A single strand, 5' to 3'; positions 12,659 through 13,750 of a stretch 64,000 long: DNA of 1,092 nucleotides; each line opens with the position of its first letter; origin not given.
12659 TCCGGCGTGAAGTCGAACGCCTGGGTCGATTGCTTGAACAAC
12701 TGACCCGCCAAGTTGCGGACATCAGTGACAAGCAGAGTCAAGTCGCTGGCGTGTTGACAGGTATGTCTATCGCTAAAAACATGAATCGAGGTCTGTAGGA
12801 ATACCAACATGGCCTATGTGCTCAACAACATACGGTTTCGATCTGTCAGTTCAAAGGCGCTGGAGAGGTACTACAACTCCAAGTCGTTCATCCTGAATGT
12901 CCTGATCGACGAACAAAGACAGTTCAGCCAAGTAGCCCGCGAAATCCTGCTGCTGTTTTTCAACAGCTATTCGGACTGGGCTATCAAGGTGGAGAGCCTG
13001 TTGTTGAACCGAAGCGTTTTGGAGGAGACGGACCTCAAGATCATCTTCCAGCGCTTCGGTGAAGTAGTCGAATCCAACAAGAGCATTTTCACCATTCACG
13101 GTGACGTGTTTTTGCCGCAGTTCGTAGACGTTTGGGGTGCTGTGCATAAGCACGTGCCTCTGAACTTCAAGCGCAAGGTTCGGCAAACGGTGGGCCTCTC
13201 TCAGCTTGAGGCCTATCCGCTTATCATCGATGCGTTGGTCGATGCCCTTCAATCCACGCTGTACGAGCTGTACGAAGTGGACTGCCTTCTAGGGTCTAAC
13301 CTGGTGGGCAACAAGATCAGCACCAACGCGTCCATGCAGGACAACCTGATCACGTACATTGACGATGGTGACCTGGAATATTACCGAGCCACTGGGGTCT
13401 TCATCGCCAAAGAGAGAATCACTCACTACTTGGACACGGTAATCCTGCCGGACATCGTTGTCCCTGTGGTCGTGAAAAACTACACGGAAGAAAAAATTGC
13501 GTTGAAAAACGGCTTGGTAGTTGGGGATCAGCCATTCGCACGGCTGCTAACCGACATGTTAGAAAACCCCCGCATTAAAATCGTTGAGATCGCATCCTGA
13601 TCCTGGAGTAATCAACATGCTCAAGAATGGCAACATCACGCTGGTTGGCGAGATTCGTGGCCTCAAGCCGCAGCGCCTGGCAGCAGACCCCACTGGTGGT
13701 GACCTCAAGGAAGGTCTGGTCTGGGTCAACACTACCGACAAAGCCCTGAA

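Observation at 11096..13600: Lower-GC four-gene cassette (secreted protein, 4-Cys membrane-anchored protein, TM coiled-coil protein, cytoplasmic protein) inserted inside the tail-fibre module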

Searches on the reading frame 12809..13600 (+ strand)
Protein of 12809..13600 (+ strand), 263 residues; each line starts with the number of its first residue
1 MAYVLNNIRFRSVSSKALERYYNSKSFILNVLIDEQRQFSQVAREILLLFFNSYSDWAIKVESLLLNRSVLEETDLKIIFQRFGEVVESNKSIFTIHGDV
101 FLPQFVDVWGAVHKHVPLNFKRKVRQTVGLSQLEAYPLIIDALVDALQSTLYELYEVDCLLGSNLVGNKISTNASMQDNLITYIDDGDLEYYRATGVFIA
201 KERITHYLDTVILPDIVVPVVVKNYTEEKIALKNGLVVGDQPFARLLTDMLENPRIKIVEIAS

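Call 4: search_protein_families(library=phrogs, proteins=[window:12809-13600:+], max_evalue=0.01)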
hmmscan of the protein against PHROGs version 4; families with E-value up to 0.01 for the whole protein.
window:12809-13600:+ (263 aa): 1 family
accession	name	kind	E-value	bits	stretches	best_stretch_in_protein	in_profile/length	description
phrog_19088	-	moron, auxiliary metabolic gene and host takeover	6.4e-126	420.4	1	1-263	2-263/263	ABC transporter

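Call 5: search_protein_families(library=pfam, proteins=[window:12809-13600:+], max_evalue=0.1)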
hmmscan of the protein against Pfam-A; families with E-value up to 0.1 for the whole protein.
window:12809-13600:+ (263 aa): 1 family
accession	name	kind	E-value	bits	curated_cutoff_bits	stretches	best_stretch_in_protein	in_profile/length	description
PF06718.16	DUF1203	-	0.00054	20.7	27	1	180-261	19-102/116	Protein of unknown function (DUF1203)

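Call 10: search_dna_similar(query=window:12809-13600:+, collection=phages, mode=protein, max_rows=40, max_evalue=0.001)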
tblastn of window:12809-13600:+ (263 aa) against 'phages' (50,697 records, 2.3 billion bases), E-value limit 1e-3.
Records with a match: 43; places in all: 43; records where one place covers at least 80% of the query: 5.
Best place of each record, by identity: >=99% 2; <60% 41.
By first word of the organism name: Erwinia 22; Dickeya 6; Vibrio 6; Pseudomonas 5; Ralstonia 1; Yersinia 1; Salmonella 1; Alcaligenes 1.
By host as written in the record: Erwinia amylovora 19; Dickeya solani MK10 4; Pseudomonas aeruginosa PAO1 2; Pseudomonas putida var. Manila 2; Erwinia amylovora 1/79 2; Vibrio alginolyticus CECT 521 2; Dickeya solani 2; Pseudomonas sp. 1; and 9 more.
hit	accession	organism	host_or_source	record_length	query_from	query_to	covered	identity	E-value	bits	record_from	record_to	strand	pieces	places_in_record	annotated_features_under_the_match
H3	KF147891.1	Pseudomonas phage PaBG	Pseudomonas aeruginosa PAO1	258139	1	263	100%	100.0%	2e-163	507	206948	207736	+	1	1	putative membrane protein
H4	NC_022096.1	Pseudomonas phage PaBG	Pseudomonas aeruginosa PAO1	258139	1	263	100%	100.0%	2e-163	507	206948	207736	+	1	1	ABC transporter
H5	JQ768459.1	Pseudomonas phage Lu11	Pseudomonas putida var. Manila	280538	1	263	100%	41.4%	2e-59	208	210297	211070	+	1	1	promoter | hypothetical protein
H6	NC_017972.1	Pseudomonas phage Lu11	Pseudomonas putida var. Manila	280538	1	263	100%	41.4%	2e-59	208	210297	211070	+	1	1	promoter | ABC transporter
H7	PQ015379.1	Pseudomonas phage HRDY3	Pseudomonas sp.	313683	3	252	95%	42.0%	3e-60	210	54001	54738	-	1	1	ABC transporter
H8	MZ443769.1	Erwinia phage pEp_SNUABM_52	Erwinia amylovora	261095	2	197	75%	24.1%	5e-10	66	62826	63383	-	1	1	hypothetical protein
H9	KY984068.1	Erwinia phage vB_EamM_Y3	Erwinia amylovora 1/79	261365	2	197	75%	24.1%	5e-10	66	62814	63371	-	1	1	hypothetical protein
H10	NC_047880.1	Erwinia phage vB_EamM_Y3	Erwinia amylovora 1/79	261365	2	197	75%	24.1%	5e-10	66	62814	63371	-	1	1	ABC transporter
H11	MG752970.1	Ralstonia phage RsoM2USA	Ralstonia solanacearum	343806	1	189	72%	25.0%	5e-6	53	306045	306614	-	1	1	hypothetical protein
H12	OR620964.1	Yersinia phage fHe-Yen9-02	Yersinia enterocolitica serotype O:9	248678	2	161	61%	27.6%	2e-10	67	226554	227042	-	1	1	ABC transporter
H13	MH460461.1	Dickeya phage vB_DsoM_JA29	Dickeya solani MK10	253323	2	161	61%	27.3%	5e-9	62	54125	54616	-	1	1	hypothetical protein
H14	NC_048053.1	Dickeya phage vB_DsoM_JA29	Dickeya solani MK10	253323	2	161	61%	27.3%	5e-9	62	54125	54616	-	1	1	ABC transporter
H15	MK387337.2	Vibrio phage Va1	Vibrio alginolyticus NBRC 15630 = ATCC ...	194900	6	160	59%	28.0%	7e-12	71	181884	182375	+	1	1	hypothetical protein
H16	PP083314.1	Vibrio phage VB_VaC_SRILMA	Vibrio alginolyticus CECT 521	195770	6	160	59%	28.0%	7e-12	71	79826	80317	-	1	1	ABC transporter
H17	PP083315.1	Vibrio phage VB_VaC_TDDLMA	Vibrio alginolyticus CECT 521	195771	6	160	59%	28.0%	7e-12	71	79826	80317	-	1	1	ABC transporter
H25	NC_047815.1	Erwinia phage vB_EamM_Yoloswag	Erwinia amylovora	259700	2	161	61%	25.8%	1e-10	67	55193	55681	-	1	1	ABC transporter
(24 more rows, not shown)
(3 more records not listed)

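Call 17: get_annotated_region(hit=H5, flank=9000)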
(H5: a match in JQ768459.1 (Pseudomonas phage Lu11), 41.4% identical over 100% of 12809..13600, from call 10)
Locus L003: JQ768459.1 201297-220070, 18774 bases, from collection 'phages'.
description: Pseudomonas phage Lu11, complete genome.
organism: Pseudomonas phage Lu11 (NCBI taxid 1161927)
taxonomy: Viruses; Duplodnaviria; Heunggongvirae; Uroviricota; Caudoviricetes
host: Pseudomonas putida var. Manila; source: soil; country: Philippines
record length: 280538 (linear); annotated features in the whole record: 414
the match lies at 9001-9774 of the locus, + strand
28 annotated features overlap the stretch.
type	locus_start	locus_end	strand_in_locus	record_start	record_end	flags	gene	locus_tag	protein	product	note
regulatory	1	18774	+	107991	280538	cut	-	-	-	promoter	putative middle/late promoter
CDS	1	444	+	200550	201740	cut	-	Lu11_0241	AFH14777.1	hypothetical protein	-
CDS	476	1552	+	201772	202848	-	-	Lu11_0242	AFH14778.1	hypothetical protein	-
CDS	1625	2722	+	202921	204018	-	-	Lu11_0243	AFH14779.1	hypothetical protein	-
CDS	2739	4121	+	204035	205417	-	-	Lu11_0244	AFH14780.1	hypothetical protein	-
CDS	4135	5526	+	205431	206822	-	-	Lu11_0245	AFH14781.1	hypothetical protein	-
CDS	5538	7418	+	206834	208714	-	-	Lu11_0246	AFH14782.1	hypothetical protein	-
CDS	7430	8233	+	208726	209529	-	-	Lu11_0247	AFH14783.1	hypothetical protein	-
CDS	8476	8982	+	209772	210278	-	-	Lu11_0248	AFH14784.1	hypothetical protein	-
CDS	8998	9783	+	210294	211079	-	-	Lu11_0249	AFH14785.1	hypothetical protein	-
CDS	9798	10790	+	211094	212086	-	-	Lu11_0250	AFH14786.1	hypothetical protein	-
CDS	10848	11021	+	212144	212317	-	-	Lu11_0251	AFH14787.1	hypothetical protein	-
CDS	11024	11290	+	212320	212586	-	-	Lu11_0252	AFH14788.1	hypothetical protein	-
CDS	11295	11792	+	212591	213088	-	-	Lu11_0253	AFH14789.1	hypothetical protein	-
CDS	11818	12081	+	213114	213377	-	-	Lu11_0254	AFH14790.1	hypothetical protein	-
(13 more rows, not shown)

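Call 18: get_annotated_region(hit=H7, flank=9000)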
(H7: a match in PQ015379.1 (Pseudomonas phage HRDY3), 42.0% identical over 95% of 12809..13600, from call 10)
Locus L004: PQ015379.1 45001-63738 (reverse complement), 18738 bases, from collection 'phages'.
description: Pseudomonas phage HRDY3, complete genome.
organism: Pseudomonas phage HRDY3 (NCBI taxid 3236930)
taxonomy: Viruses
host: Pseudomonas sp.; source: pond water; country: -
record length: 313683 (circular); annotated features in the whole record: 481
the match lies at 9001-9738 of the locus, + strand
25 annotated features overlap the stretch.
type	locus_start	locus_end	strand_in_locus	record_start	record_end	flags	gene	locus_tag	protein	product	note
CDS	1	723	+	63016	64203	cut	-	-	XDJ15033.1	tail sheath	-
CDS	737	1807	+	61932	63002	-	-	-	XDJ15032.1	tail sheath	-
CDS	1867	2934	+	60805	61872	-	-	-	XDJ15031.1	hypothetical protein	-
CDS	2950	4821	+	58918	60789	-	-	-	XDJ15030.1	tail fiber protein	T7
CDS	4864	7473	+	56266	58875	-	-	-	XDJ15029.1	hypothetical protein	-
CDS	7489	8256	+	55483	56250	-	-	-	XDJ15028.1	hypothetical protein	-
CDS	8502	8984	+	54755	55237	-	-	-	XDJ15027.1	hypothetical protein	-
CDS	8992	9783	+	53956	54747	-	-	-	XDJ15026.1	ABC transporter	-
CDS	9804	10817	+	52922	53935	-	-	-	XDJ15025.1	virion structural protein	-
CDS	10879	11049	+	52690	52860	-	-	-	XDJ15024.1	hypothetical protein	-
CDS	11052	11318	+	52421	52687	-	-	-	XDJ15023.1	hypothetical protein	-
CDS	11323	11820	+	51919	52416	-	-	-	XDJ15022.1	hypothetical protein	-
CDS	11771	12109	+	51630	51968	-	-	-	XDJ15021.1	hypothetical protein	-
CDS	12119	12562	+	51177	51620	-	-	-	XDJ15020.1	peptidase M15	-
CDS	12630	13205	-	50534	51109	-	-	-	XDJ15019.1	hypothetical protein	-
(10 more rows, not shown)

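Call 29: get_annotated_region(hit=H10, flank=6000)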
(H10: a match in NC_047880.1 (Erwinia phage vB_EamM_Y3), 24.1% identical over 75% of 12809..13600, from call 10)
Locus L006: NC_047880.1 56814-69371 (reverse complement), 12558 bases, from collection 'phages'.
description: Erwinia phage vB_EamM_Y3, complete genome.
organism: Erwinia phage vB_EamM_Y3 (NCBI taxid 1983553)
taxonomy: Viruses; Duplodnaviria; Heunggongvirae; Uroviricota; Caudoviricetes; Sasquatchvirus; Sasquatchvirus Y3
host: Erwinia amylovora 1/79; source: Soil of an apple orchard; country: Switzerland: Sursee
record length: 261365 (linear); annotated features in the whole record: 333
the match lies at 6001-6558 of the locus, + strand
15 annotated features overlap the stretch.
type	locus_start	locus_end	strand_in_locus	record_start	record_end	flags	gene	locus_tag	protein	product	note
CDS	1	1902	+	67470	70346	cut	-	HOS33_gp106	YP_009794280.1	ILEI domain containing protein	-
CDS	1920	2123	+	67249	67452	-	-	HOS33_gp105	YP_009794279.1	hypothetical protein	-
CDS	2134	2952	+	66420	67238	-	-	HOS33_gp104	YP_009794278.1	tail fiber protein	-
CDS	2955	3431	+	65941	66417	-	-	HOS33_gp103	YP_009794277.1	tail fiber protein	-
CDS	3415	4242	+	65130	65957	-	-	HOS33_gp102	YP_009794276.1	HNH endonuclease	-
CDS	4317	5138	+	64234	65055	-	-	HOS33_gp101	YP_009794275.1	hypothetical protein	-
CDS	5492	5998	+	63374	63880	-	-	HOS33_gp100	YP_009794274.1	membrane protein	-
CDS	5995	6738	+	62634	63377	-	-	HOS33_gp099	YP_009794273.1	ABC transporter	-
CDS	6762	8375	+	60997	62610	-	-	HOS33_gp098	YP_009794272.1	virion structural protein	-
CDS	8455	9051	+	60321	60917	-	-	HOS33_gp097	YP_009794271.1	hypothetical protein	-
CDS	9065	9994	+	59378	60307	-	-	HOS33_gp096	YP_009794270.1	hypothetical protein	-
CDS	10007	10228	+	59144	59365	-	-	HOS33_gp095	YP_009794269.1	hypothetical protein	-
CDS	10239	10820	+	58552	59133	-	-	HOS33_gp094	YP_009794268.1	hypothetical protein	-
CDS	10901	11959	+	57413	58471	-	-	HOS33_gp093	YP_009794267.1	hypothetical protein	-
CDS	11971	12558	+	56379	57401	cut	-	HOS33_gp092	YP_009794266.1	hypothetical protein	-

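Call 30: get_annotated_region(hit=H16, flank=6000)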
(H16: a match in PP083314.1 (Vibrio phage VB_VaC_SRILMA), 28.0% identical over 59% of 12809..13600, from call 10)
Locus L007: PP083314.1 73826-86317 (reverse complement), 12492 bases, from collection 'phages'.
description: Vibrio phage VB_VaC_SRILMA, complete genome.
organism: Vibrio phage VB_VaC_SRILMA (NCBI taxid 3133107)
taxonomy: Viruses; Duplodnaviria; Heunggongvirae; Uroviricota; Caudoviricetes
host: Vibrio alginolyticus CECT 521; source: water samples collected in Ilhavo channel; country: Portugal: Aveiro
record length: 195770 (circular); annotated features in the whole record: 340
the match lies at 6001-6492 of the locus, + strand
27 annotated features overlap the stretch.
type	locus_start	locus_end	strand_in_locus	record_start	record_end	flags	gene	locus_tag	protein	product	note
CDS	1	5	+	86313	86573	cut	-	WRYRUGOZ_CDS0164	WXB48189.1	hypothetical protein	-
CDS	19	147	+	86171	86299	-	-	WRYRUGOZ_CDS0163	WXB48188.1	hypothetical protein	-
CDS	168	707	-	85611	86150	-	-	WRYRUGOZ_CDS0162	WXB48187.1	endonuclease VII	-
CDS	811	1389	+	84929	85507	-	-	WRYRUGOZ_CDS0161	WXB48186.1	hypothetical protein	-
CDS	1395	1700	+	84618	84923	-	-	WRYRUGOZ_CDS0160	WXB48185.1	hypothetical protein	-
CDS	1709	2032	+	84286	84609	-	-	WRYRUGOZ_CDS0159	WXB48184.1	hypothetical protein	-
CDS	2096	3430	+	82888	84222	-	-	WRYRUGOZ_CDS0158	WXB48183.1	HNH endonuclease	-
CDS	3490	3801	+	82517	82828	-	-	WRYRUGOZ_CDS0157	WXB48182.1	hypothetical protein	-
CDS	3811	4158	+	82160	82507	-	-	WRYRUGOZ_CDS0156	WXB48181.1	hypothetical protein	-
CDS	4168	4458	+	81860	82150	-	-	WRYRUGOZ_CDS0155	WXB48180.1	hypothetical protein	-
CDS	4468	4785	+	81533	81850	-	-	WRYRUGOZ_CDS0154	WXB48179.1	hypothetical protein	-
CDS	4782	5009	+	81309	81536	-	-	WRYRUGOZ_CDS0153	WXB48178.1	hypothetical protein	-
CDS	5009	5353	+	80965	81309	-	-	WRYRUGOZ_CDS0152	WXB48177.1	hypothetical protein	-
CDS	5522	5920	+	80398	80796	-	-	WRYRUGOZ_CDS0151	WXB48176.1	hypothetical protein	-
CDS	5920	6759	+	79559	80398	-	-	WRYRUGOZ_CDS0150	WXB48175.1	ABC transporter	-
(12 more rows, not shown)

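Call 31: get_annotated_region(hit=H11, flank=6000)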
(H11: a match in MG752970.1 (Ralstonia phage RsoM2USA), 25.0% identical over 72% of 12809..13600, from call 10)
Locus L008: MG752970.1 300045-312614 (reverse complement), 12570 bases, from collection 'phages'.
description: Ralstonia phage RsoM2USA, complete genome.
organism: Ralstonia phage RsoM2USA (NCBI taxid 2070027)
taxonomy: Viruses; Duplodnaviria; Heunggongvirae; Uroviricota; Caudoviricetes
host: Ralstonia solanacearum; source: soil; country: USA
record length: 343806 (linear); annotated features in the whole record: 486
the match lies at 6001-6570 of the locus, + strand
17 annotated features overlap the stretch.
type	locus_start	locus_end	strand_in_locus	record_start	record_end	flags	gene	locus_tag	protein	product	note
CDS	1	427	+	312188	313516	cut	-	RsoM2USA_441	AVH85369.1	hypothetical protein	-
CDS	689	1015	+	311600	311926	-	-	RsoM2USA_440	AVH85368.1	hypothetical protein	-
CDS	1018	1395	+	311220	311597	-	-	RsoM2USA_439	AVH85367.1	hypothetical protein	-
CDS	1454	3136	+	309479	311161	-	-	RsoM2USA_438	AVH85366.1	hypothetical protein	-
CDS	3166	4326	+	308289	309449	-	-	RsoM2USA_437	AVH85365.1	hypothetical protein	-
CDS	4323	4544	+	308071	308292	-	-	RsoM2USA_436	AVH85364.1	hypothetical protein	-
CDS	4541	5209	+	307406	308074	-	-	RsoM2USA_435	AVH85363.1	hypothetical protein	-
CDS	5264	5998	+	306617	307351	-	-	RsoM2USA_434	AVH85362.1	hypothetical protein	-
CDS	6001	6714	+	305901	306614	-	-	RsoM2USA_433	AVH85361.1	hypothetical protein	-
CDS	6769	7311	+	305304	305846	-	-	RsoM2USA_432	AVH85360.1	hypothetical protein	-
CDS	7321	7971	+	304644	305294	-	-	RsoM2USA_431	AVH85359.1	hypothetical protein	-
CDS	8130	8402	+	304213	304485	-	-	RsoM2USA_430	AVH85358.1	hypothetical protein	-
CDS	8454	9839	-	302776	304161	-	-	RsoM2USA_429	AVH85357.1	hypothetical protein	-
CDS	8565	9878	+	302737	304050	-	-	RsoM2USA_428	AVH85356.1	hypothetical protein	-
CDS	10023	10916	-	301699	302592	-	-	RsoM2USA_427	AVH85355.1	hypothetical protein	-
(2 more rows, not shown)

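Call 35: find_homologous_proteins(query=window:12809-13600:+, max_evalue=0.001)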
Query window:12809-13600:+ (263 aa): 45 proteins with E <= 0.001 among 762 candidates.
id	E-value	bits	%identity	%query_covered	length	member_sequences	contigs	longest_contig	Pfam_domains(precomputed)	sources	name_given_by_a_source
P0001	1.1e-164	564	100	100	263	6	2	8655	-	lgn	-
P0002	1.1e-158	544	97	100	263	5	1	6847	-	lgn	-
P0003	6.4e-142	490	84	100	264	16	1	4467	-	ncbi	-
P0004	1.0e-129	450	77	100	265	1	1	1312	-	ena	-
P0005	2.8e-127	442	76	100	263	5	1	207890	-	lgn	-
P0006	3.9e-126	438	76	100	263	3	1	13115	-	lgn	-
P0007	1.4e-125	436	76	100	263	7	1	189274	-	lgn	-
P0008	1.5e-124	433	75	100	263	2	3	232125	-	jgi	jgi:hypothetical protein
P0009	2.6e-123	429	73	100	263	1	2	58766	-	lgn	-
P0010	5.3e-123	428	74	100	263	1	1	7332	-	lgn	-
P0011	8.3e-123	427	72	99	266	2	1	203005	-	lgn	-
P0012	1.4e-122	426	74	100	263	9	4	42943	-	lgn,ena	-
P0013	7.1e-122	424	72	99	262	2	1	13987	-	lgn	-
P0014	2.0e-120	419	71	100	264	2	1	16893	-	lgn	-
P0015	4.3e-120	418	70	99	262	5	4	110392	-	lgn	-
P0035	4.5e-59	218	43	96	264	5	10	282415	-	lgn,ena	-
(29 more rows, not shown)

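Call 36: search_protein_families(library=padloc, proteins=[window:12809-13600:+], max_evalue=0.1)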
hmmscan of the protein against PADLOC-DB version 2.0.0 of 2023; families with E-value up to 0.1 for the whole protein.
window:12809-13600:+ (263 aa): 0 families

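Call 37: search_protein_families(library=ncbifam, proteins=[window:12809-13600:+], max_evalue=0.1)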
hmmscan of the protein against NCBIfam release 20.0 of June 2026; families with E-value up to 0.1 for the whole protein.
window:12809-13600:+ (263 aa): 0 families

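Call 45: predict_structure(alignment_id=A1)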
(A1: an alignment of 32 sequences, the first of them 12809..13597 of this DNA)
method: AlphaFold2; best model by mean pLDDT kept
length: 263 residues; sequences in the alignment: 32
mean_pLDDT: 92.9   pTM: 0.89
mean pLDDT of the five models: 92.9, 92.7, 91.9, 91.9, 91.1
residues with pLDDT >= 90: 234; 70-90: 23; 50-70: 3; < 50: 3
segments of 3 or more residues with pLDDT < 50: 1-3
pLDDT, mean of each block of 10 residues (from residue 1): 66 94 93 83 94 95 93 97 95 94 96 95 97 97 95 95 94 90 93 95 96 95 93 92 95 95 90
secondary structure, 60 per line:
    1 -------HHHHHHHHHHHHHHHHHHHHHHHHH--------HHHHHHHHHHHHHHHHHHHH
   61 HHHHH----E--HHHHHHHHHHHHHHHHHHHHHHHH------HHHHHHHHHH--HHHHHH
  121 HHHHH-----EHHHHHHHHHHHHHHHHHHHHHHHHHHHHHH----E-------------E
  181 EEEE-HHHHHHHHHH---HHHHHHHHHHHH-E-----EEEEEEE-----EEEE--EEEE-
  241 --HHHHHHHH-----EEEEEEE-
elements in order: H8-32 H41-65 H73-96 H103-112 H115-125 H132-161 E180-184 H186-195 H199-210 E218-224 E230-233 E236-239 H243-250 E256-262

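Call 52: find_encoding_contigs(protein=P0035, flank=6000, max_places=2)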
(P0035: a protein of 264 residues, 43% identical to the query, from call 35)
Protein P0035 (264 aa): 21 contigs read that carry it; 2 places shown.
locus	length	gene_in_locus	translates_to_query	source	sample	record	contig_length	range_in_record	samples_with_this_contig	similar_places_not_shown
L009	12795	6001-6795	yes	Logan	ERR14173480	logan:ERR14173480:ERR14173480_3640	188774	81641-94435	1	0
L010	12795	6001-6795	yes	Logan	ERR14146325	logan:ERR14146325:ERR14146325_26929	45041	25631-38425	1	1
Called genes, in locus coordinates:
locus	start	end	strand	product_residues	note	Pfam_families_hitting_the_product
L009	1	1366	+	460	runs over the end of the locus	-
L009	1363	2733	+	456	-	-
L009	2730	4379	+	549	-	-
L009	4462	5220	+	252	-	-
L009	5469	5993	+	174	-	-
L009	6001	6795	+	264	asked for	-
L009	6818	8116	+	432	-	-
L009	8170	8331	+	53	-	-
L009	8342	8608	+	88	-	-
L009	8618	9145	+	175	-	-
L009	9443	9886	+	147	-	-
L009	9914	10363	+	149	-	-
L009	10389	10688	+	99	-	-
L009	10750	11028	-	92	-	-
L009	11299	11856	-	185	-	-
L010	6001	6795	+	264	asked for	-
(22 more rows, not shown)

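Call 58: search_solved_structures(query=A1, max_evalue=10)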
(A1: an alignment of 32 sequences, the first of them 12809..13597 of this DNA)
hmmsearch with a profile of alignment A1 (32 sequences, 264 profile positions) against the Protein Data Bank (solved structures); distinct sequences matched with E-value up to 10: 2.
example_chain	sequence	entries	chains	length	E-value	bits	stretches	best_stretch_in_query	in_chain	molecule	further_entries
4v8p_BN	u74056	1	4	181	0.33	13.7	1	81-150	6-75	RPL18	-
4eae_A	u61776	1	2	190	0.72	12.6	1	156-234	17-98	Lmo1068 protein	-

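Call 67: find_homologous_proteins(query=A3, max_evalue=0.001)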
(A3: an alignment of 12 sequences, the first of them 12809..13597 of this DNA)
Query A3 (12 sequences) (263 aa, profile of the alignment): 90 proteins with E <= 0.001 among 7150 candidates.
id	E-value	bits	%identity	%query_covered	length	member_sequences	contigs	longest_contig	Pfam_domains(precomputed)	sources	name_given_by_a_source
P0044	3.0e-108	379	41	100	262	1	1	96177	-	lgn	-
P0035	3.1e-107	376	43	96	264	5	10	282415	-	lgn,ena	-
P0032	8.1e-107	375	48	100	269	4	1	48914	-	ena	-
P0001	2.6e-106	373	100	100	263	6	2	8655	-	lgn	-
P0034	1.5e-105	370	44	96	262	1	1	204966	-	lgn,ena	-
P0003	3.7e-105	369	84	100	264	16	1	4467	-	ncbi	-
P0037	6.3e-104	365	43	100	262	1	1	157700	-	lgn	-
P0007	5.6e-103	362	76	100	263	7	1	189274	-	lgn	-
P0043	6.8e-103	362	41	100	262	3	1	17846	-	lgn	-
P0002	2.6e-102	360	97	100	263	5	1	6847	-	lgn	-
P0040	4.6e-102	359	42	96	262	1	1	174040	-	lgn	-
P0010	4.9e-102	359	74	100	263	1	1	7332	-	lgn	-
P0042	1.0e-101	358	43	96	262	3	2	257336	-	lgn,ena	-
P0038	7.3e-101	355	42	100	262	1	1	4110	-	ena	-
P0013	7.6e-101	355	72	99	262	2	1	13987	-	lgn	-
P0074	1.2e-45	174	29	88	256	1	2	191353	-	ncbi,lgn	-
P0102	1.8e-31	128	28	60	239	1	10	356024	-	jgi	jgi:hypothetical protein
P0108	3.3e-30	124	40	24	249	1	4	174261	-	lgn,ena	-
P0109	3.5e-21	94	22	48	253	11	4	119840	-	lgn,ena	-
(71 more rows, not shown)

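Call 80: get_annotated_region(hit=H14, flank=4000)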
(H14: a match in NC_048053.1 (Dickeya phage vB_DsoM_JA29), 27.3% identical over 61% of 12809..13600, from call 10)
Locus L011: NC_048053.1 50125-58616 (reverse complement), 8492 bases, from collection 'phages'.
description: Dickeya phage vB_DsoM_JA29, complete genome.
organism: Dickeya phage vB_DsoM_JA29 (NCBI taxid 2283031)
taxonomy: Viruses; Duplodnaviria; Heunggongvirae; Uroviricota; Caudoviricetes; Salmondvirus; Salmondvirus JA29
host: Dickeya solani MK10; source: waterway; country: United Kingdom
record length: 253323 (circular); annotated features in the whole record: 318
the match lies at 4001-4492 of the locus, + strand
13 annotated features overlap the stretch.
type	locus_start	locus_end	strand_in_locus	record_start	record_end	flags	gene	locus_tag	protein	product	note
CDS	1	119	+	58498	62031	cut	-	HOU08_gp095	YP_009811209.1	putative ILEI domain-containing protein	-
CDS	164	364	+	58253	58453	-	-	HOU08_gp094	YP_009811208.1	hypothetical protein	-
CDS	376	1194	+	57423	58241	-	-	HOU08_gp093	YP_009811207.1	tail fiber protein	-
CDS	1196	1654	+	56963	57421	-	-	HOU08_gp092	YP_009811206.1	tail fiber protein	-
CDS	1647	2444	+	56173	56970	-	-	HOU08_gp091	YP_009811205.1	HNH endonuclease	-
CDS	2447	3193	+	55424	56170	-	-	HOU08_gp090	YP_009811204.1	hypothetical protein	-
CDS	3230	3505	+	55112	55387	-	-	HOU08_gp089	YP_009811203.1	hypothetical protein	-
CDS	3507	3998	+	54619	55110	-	-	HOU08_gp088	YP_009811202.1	membrane protein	-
CDS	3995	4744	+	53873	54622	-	-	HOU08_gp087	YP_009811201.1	ABC transporter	-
CDS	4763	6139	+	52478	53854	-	-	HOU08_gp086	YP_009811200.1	virion structural protein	-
CDS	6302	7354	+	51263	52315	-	-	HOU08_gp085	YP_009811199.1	hypothetical protein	-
CDS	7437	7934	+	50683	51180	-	-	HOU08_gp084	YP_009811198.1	hypothetical protein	-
CDS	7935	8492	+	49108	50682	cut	-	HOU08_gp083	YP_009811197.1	hypothetical protein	-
